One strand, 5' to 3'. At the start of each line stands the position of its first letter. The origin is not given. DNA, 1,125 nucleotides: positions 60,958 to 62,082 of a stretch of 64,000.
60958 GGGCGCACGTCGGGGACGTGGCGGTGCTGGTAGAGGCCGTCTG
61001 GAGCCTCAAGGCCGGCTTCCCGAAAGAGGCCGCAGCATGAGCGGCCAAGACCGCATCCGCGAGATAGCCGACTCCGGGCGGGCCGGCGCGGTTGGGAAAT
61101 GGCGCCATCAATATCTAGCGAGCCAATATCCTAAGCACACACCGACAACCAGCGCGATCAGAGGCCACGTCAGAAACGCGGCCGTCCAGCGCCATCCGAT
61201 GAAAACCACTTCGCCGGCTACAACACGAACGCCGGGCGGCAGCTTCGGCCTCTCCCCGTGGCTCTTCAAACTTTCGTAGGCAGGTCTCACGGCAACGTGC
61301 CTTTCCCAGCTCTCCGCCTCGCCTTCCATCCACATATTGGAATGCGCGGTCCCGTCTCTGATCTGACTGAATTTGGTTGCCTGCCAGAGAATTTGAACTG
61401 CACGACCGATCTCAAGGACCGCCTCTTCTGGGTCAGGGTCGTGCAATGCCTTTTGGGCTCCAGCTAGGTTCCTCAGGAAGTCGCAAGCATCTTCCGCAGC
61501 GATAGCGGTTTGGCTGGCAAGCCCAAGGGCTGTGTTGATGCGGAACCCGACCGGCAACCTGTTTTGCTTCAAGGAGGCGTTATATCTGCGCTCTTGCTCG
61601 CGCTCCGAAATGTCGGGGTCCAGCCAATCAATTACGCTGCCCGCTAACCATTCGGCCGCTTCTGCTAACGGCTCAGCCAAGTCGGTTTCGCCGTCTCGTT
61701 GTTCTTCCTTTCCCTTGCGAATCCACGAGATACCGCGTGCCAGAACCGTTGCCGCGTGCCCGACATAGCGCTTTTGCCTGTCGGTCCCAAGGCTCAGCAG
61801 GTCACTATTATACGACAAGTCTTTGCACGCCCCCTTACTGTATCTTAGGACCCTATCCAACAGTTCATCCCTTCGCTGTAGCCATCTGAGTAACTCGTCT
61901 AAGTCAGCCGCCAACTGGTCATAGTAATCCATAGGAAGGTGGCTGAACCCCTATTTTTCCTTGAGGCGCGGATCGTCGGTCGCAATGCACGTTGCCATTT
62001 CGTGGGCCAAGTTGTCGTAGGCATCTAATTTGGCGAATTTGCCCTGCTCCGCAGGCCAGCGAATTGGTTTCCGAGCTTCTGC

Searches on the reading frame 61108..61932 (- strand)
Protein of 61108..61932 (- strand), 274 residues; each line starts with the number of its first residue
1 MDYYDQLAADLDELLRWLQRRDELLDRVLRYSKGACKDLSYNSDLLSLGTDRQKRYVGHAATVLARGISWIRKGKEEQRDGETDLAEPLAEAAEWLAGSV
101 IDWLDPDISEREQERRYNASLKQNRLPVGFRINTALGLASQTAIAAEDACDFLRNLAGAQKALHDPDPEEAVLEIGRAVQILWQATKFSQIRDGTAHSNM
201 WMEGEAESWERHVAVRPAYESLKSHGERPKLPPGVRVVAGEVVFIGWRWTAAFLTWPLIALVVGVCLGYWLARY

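Call 5: search_protein_families(library=pfam, proteins=[window:61111-61932:-], max_evalue=1)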
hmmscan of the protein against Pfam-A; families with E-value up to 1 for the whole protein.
window:61111-61932:- (274 aa): 2 families
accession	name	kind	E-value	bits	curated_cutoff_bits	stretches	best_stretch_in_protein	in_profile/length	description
PF03704.23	BTAD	-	0.16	12.8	22.1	1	148-211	2-59/146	Bacterial transcriptional activator domain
PF19953.4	EACC1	-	0.81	10.1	23.6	0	8-31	6-29/107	Effector Associated Constant Component 1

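Call 6: search_protein_families(library=padloc, proteins=[window:61111-61932:-], max_evalue=1)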
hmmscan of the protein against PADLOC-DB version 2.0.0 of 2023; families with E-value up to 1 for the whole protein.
window:61111-61932:- (274 aa): 0 families

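Call 7: search_protein_families(library=phrogs, proteins=[window:61111-61932:-], max_evalue=1)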
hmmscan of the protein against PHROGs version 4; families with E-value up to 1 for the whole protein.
window:61111-61932:- (274 aa): 0 families

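Call 8: search_protein_families(library=ncbifam, proteins=[window:61111-61932:-], max_evalue=1)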
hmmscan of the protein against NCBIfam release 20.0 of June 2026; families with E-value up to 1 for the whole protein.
window:61111-61932:- (274 aa): 0 families

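Call 9: find_encoding_contigs(protein=window:61108-61932:-, flank=10000, max_places=6)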
Protein window:61108-61932:- (274 aa): 2 contigs read that carry it; 2 places shown.
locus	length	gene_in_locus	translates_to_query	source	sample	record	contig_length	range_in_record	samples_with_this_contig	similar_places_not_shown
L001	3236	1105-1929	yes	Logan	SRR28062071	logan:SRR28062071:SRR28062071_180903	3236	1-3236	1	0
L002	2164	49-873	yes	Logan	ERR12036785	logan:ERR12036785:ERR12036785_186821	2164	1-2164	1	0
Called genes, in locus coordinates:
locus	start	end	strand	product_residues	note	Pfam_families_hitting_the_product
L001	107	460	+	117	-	-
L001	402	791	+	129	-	-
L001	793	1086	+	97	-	-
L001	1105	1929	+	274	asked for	-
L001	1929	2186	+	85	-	-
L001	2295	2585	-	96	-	-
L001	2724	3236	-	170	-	?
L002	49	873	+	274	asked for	-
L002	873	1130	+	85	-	-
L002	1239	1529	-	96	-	-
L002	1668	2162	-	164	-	?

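Call 33: find_homologous_proteins(query=window:61108-61932:-, max_evalue=0.01)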
Query window:61108-61932:- (274 aa): 3 proteins with E <= 0.01 among 4622 candidates.
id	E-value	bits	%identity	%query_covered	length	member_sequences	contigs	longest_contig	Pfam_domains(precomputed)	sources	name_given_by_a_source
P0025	1.6e-99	351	59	100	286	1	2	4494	-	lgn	-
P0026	7.0e-83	296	54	98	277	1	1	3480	-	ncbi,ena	-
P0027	2.1e-50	190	61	63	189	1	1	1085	-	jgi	jgi:hypothetical protein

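Call 34: find_encoding_contigs(protein=P0025, flank=5000, max_places=3)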
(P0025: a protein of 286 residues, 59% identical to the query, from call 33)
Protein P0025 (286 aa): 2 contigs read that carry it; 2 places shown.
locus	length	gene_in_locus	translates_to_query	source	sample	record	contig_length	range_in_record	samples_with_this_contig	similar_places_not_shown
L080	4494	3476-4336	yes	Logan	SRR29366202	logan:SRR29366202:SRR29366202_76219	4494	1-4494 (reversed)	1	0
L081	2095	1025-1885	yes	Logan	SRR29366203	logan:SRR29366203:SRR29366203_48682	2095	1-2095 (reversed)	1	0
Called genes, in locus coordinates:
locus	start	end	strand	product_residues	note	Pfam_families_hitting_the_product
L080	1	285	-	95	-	?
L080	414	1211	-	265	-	PF00797:Acetyltransf_2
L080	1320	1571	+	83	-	PF04255:DUF433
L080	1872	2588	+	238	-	-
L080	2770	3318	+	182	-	-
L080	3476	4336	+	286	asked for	-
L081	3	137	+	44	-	?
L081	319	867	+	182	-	-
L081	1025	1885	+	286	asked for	-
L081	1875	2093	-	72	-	?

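Call 35: find_encoding_contigs(protein=P0026, flank=5000, max_places=3)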
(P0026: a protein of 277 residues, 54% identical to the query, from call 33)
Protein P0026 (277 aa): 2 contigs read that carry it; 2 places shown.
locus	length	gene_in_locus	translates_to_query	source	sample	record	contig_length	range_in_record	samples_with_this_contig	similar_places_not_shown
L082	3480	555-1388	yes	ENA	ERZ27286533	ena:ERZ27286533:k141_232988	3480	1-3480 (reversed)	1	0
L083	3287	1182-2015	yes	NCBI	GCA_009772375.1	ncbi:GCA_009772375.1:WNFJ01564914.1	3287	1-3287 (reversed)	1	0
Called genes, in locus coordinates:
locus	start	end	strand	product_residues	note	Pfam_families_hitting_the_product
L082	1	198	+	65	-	?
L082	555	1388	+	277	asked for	-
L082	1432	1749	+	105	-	-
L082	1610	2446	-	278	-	-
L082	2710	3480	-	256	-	?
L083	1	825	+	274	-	?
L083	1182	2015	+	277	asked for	-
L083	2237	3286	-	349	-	?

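Call 84: find_related_loci(query=A4, collection=viral_contigs, flank=5000)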
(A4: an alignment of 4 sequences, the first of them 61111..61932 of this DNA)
Query A4 (274 aa) in viral_contigs; peptide patterns used: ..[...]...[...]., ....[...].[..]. (x = any residue, [..] = any of these).
139 stretches matched a pattern, but none encodes a relative of the query by tblastn (E <= 1e-3).

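Call 93: search_solved_structures(query=A4, max_evalue=10)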
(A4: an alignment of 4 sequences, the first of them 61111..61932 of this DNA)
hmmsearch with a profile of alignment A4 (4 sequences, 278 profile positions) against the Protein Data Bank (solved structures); distinct sequences matched with E-value up to 10: 2.
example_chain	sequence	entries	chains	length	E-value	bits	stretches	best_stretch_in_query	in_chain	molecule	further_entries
2llf_A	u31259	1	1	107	1.2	11.7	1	204-260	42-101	Villin-1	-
8s41_A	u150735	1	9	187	1.3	11.6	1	84-156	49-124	Copia VLP protein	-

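Call 103: search_dna_similar(query=window:61111-61932:-, collection=plasmids, mode=protein, max_evalue=0.01, max_rows=10)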
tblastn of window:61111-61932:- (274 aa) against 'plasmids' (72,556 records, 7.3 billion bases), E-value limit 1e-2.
No match.
